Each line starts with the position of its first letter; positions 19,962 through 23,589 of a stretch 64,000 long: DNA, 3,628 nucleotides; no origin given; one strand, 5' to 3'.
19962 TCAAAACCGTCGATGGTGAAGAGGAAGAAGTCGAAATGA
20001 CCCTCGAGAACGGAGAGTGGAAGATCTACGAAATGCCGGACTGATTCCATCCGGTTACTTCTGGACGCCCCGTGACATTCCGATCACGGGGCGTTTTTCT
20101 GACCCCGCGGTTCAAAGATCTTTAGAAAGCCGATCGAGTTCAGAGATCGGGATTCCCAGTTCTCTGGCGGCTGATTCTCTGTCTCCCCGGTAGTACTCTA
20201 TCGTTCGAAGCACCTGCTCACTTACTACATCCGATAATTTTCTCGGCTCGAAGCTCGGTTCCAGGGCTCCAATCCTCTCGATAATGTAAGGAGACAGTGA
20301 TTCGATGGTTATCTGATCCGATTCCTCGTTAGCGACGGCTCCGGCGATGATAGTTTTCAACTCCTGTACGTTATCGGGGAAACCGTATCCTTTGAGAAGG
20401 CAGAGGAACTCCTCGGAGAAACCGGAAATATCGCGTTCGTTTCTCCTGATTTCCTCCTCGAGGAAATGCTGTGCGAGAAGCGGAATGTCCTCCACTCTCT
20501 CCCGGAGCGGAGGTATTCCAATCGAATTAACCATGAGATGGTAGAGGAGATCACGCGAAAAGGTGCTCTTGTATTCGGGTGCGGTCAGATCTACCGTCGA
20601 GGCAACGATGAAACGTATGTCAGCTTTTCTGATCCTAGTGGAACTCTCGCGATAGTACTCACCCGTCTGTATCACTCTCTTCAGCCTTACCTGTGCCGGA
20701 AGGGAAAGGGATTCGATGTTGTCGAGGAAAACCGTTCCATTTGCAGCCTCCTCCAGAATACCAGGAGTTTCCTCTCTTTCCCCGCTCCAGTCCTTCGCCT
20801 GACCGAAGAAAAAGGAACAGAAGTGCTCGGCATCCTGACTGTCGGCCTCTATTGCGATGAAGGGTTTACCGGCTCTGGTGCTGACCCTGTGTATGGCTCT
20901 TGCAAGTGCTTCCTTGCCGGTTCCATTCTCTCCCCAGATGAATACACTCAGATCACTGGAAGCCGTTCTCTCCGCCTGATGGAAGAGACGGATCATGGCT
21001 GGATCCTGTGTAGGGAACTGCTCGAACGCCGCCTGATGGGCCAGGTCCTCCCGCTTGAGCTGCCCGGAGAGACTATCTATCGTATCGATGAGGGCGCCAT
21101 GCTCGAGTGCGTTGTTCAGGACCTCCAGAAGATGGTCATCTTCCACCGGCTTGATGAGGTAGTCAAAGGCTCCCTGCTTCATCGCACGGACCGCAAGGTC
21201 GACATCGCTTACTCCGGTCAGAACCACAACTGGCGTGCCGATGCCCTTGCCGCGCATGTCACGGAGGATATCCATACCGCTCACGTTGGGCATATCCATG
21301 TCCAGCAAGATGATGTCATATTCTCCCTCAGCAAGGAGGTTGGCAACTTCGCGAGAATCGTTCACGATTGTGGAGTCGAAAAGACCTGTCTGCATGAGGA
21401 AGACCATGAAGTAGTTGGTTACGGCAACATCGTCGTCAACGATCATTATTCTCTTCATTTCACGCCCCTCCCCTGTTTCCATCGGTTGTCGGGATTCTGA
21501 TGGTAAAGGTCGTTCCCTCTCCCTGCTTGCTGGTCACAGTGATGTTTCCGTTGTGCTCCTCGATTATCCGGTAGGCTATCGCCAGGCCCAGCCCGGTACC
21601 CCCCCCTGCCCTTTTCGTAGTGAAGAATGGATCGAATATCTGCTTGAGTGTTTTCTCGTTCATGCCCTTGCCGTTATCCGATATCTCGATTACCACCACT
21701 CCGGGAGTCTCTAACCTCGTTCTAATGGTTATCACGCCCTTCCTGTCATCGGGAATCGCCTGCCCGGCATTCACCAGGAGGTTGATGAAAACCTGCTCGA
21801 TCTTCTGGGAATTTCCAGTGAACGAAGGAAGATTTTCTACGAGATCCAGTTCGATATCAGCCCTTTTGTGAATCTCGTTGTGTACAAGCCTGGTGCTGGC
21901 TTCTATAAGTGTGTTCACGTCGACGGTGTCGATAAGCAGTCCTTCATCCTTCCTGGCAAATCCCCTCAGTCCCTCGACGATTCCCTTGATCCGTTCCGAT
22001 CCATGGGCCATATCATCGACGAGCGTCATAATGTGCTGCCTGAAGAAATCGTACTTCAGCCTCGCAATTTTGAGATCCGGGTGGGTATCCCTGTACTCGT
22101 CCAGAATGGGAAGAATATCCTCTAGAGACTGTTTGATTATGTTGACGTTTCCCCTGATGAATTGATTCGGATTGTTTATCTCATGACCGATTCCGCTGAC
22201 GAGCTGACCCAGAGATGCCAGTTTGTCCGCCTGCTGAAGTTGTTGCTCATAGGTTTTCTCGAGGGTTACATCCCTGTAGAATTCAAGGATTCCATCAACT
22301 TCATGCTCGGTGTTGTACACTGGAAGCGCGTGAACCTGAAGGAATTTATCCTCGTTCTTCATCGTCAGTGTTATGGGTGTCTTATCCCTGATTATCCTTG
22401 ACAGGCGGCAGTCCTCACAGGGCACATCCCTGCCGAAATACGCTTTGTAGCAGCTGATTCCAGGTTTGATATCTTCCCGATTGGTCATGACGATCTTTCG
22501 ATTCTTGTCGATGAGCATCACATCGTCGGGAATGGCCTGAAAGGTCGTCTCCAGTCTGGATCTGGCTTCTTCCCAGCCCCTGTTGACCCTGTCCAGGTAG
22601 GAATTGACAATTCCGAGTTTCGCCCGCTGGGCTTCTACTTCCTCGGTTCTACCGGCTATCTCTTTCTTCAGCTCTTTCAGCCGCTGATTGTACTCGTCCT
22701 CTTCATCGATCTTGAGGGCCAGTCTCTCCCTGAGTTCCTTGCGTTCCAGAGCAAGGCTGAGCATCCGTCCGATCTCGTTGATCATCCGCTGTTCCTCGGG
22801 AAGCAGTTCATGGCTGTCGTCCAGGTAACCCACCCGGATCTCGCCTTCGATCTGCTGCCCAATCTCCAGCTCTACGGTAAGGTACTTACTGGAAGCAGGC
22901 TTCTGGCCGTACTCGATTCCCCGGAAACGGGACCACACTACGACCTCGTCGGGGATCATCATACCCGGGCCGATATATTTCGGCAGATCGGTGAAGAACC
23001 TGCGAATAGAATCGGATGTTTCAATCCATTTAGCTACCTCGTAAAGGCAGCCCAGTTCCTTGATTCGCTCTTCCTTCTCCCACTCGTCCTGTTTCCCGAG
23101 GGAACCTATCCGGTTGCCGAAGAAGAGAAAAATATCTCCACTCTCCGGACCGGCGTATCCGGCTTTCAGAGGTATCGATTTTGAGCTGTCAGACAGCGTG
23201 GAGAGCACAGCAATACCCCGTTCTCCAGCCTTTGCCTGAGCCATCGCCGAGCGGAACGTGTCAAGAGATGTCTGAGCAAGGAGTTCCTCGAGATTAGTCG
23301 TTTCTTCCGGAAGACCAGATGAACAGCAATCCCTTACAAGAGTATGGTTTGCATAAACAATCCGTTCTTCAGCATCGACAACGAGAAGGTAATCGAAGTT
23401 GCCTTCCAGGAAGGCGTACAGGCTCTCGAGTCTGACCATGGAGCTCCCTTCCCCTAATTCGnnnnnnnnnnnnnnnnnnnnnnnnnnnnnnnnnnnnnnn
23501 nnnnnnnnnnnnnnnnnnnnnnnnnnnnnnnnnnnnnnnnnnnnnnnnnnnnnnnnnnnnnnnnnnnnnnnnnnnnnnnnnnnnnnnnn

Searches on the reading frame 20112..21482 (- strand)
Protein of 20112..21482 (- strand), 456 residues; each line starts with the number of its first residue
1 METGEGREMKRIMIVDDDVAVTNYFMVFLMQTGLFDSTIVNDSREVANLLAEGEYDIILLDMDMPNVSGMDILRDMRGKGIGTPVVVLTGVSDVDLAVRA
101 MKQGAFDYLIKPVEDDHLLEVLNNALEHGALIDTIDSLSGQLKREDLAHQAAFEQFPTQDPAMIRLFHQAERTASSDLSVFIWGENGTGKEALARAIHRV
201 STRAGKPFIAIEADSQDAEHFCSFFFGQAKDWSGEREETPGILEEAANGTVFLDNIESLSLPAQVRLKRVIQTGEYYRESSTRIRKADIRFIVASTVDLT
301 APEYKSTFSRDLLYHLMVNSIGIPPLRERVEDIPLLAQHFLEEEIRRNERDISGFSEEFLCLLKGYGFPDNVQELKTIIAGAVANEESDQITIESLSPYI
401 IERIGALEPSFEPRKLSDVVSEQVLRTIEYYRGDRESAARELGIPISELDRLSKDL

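Call 8: search_protein_families(library=pfam, proteins=[window:20112-21482:-], max_evalue=0.01)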
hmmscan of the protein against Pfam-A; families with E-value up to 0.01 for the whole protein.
window:20112-21482:- (456 aa): 7 families
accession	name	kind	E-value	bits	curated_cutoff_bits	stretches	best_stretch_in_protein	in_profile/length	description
PF00158.32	Sigma54_activat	-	3.3e-37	128.2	20.2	1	159-321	4-167/168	Sigma-54 interaction domain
PF00072.30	Response_reg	-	2.4e-24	86.1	30.2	1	12-122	1-110/111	Response regulator receiver domain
PF25601.1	AAA_lid_14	-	1.6e-18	66.7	27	1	327-402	1-76/87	AAA+ ATPase lid domain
PF14532.12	Sigma54_activ_2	-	1.9e-15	57.7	25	1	161-326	5-138/138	Sigma-54 interaction domain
PF07724.20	AAA_2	-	9.4e-05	22.9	27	1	179-307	5-135/166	AAA domain (Cdc48 subfamily)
PF07728.20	AAA_5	-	0.00057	20.4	22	1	180-293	2-119/139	AAA domain (dynein-related subfamily)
PF13191.12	AAA_16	-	0.0014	19.6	32.6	1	156-215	2-62/167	AAA ATPase domain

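Call 42: search_protein_families(library=ncbifam, proteins=[window:20112-21482:-], max_evalue=0.00001)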
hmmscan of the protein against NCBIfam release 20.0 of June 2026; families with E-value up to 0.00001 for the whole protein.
window:20112-21482:- (456 aa): 101 families (the best 25 are shown)
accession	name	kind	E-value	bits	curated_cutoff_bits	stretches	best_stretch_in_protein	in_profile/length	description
NF008469.0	PRK11361.1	equivalog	1.9e-79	267.5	714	1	9-444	4-442/461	acetoacetate metabolism transcriptional regulator AtoC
TIGR01818.1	ntrC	equivalog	8.3e-73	245.7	558.6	1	12-410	1-392/463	nitrogen regulation protein NR(I)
NF041946.1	LuxO_transreg_Vib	equivalog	7e-72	242.7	800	1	15-407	2-387/463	quorum-sensing sigma-54 dependent transcriptional regulator LuxO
NF007689.0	PRK10365.1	equivalog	7.6e-71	239.2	760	1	11-445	7-431/441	sigma-54-dependent response regulator transcription factor ZraR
NF011695.0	PRK15115.1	equivalog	2.6e-66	224.2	763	1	9-411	6-392/445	two-component system response regulator GlrR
TIGR02915.1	PEP_resp_reg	equivalog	1.1e-63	215.6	502.6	1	12-445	1-431/445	PEP-CTERM-box response regulator transcription factor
NF051870.1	NAssimRespRegNtrX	equivalog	3.7e-63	214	600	1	10-400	2-385/452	nitrogen assimilation response regulator NtrX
NF008176.1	PRK10923.1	equivalog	2.9e-60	204.2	620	1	11-402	5-387/469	nitrogen regulation protein NR(I)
NF041552.1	TF_PrdR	equivalog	4.5e-54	183.8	795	1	131-449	247-569/577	sigma-54 dependent transcriptional regulator PrdR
NF008485.2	PRK11388.1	equivalog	4.3e-52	177.3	551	1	149-445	327-624/643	dihydroxyacetone kinase operon transcriptional regulator DhaR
NF049963.1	RespRegFlgRCampy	domain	7.4e-51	173.3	750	1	12-396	3-377/429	fla regulon two-component system response regulator FlgR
TIGR01817.1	nifA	equivalog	1.1e-48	166.3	528.85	1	159-395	201-437/534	nif-specific transcriptional activator NifA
NF050807.1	TransRegFlbDCaul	equivalog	2.6e-48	165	750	1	48-446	38-428/454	sigma-54-dependent transcriptional regulator FlbD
NF003451.0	PRK05022.1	equivalog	1.3e-47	162.7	476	1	96-394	130-435/512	nitric oxide reductase transcriptional regulator NorR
TIGR02329.1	propionate_PrpR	equivalog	1.9e-47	162.1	499.2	1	73-448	138-519/526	propionate catabolism operon regulatory protein PrpR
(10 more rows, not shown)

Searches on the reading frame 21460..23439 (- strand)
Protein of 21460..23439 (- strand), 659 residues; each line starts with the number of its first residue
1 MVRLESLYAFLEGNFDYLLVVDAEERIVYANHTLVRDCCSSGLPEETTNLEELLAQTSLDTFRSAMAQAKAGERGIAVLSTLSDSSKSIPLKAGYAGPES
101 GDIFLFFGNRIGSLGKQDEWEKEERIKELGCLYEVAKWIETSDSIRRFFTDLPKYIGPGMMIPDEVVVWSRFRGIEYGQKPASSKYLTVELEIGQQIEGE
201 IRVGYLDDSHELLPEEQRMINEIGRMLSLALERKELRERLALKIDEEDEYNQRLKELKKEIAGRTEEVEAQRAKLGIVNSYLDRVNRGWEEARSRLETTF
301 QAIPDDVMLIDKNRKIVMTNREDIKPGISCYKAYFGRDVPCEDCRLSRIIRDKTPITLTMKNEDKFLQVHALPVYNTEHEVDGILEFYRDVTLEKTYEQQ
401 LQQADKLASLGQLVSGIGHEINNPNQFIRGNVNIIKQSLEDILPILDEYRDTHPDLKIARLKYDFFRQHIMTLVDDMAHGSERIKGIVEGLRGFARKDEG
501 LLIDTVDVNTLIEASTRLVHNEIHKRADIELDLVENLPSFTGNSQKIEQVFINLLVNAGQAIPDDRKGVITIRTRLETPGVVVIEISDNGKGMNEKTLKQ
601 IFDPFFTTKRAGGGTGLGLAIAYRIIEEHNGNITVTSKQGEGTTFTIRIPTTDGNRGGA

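Call 8: search_protein_families(library=pfam, proteins=[window:21460-23439:-], max_evalue=0.01)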
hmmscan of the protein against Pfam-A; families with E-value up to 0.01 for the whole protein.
window:21460-23439:- (659 aa): 6 families
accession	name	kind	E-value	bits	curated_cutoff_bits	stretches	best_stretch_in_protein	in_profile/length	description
PF02518.31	HATPase_c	-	6e-28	97.9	26.4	1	543-652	2-110/111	Histidine kinase-, DNA gyrase B-, and HSP90-like ATPase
PF08448.16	PAS_4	-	4.6e-07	30.5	23.1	0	353-394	63-108/110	PAS fold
PF14501.12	HATPase_c_5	-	2.4e-05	24.6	22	1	546-641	5-94/102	GHKL domain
PF13581.12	HATPase_c_2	-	9.2e-05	22.9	27.4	0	563-648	49-126/127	Histidine kinase-like ATPase domain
PF00512.31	HisKA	-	0.0011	19.5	26.9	0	410-500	2-66/66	His Kinase A (phospho-acceptor) domain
PF00989.32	PAS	-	0.0072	16.8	22.6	0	9-33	5-29/113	PAS fold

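Call 42: search_protein_families(library=ncbifam, proteins=[window:21460-23439:-], max_evalue=0.00001)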
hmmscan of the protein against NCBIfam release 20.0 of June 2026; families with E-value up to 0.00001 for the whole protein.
window:21460-23439:- (659 aa): 76 families (the best 25 are shown)
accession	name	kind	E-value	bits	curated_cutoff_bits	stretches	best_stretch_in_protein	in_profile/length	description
NF008468.0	PRK11360.1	equivalog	6.2e-63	213.1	646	2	482-653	442-610/616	two-component system sensor histidine kinase AtoS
NF038348.1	T2SS_HK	subfamily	3.1e-61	207.5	450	1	392-651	310-573/574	histidine kinase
NF052574.1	HisKinEspCMyxo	equivalog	2.5e-55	188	1200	1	368-653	375-639/785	serine histidine kinase EspC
NF052573.1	HisKinEspAMyxo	equivalog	5.4e-53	180.1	1400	1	373-649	347-609/755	serine histidine kinase EspA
NF007688.0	PRK10364.1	equivalog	2.3e-43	148.6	479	1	474-652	279-452/460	two-component system sensor histidine kinase ZraS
NF010411.0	PRK13837.1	equivalog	8.2e-43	146.5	647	1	473-654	488-678/828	two-component system VirA-like sensor kinase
NF047497.1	HK_LIC_12097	equivalog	7.6e-39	133.5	500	1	285-651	27-366/367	LIC_12097 family sensor histidine kinase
NF046044.1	PnpS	equivalog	1.7e-35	122.8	400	1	477-650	213-390/390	two-component system histidine kinase PnpS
NF010076.0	PRK13557.1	subfamily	1.9e-35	122.3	631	1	372-654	125-397/540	histidine kinase famiy protein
NF046020.1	HisKinCckABruc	equivalog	5.2e-34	117.2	1000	1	481-651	526-707/868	cell cycle histidine kinase CckA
NF046026.1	HisKinCckACaul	equivalog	1.2e-33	116.2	1000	2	480-652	347-533/678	cell cycle histidine kinase CckA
TIGR02966.1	phoR_proteo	equivalog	1.5e-30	106.4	334.2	1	472-649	152-333/333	phosphate regulon sensor histidine kinase PhoR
NF008293.1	PRK11073.1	equivalog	6.2e-28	98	240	1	482-651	176-347/349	nitrogen regulation protein NR(II)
NF033092.0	HK_WalK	equivalog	1.9e-27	96.1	725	1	498-650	439-593/594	cell wall metabolism sensor histidine kinase WalK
NF047466.1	hybrid_RR_LvrB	exception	8.4e-27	94.3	500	1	476-651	193-376/377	hybrid histidine kinase/response regulator LvrB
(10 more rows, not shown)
